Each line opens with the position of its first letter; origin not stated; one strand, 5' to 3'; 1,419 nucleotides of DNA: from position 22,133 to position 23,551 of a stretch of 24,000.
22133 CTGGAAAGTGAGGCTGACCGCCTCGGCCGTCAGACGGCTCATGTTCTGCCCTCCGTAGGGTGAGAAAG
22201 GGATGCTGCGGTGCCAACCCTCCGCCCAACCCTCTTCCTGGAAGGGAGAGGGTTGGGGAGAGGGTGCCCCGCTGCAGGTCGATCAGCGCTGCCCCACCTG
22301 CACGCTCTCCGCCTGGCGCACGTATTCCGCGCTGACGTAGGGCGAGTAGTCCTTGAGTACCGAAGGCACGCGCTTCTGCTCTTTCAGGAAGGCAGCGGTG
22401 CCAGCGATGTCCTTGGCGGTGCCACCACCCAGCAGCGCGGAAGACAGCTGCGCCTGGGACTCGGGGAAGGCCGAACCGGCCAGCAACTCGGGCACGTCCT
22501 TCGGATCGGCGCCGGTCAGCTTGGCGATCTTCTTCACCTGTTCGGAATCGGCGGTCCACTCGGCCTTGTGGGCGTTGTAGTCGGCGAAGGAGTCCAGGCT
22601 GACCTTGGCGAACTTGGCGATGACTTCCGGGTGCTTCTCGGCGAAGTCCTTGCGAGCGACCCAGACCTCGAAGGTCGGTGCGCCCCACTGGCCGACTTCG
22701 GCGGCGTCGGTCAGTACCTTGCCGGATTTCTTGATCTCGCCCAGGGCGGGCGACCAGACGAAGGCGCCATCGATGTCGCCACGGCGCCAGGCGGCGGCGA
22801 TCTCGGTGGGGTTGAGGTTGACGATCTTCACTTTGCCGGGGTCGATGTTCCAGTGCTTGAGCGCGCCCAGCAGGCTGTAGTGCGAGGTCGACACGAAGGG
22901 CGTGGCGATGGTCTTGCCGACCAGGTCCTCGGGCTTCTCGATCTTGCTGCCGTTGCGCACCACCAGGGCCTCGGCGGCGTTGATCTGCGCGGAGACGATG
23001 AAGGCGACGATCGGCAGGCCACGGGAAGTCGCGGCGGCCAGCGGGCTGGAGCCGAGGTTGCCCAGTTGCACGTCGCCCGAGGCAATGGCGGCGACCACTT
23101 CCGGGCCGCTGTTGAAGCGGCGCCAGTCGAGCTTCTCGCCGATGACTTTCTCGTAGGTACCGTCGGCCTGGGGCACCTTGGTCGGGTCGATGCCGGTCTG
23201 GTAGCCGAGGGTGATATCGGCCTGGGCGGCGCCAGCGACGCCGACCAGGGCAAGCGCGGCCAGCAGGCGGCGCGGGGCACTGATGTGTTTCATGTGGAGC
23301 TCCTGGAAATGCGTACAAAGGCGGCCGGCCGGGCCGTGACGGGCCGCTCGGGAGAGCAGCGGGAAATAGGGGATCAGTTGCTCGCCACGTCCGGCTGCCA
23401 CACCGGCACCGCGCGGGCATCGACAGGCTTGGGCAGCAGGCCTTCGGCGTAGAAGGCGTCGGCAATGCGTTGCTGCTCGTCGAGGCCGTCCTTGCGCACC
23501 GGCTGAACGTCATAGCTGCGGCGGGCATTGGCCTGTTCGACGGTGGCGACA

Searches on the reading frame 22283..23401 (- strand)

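Call 16: search_protein_families(library=pfam, proteins=[window:22283-23401:-], max_evalue=0.00001)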
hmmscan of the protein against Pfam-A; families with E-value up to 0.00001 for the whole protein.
window:22283-23401:- (372 aa): 4 families
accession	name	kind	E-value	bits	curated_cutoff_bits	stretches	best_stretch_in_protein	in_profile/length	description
PF09084.16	NMT1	-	6e-21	75.8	20.5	1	101-278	33-212/216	NMT1/THI5 like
PF04069.17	OpuAC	-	3.6e-20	73.1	21.2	1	62-274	2-235/257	Substrate binding domain of ABC-type glycine betaine transport system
PF13379.11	NMT1_2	-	5.6e-12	46.4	24.7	1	60-270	5-233/252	NMT1-like family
PF12974.12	Phosphonate-bd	-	6.4e-11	42.5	27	1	87-261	27-209/242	ABC transporter, phosphonate, periplasmic substrate-binding protein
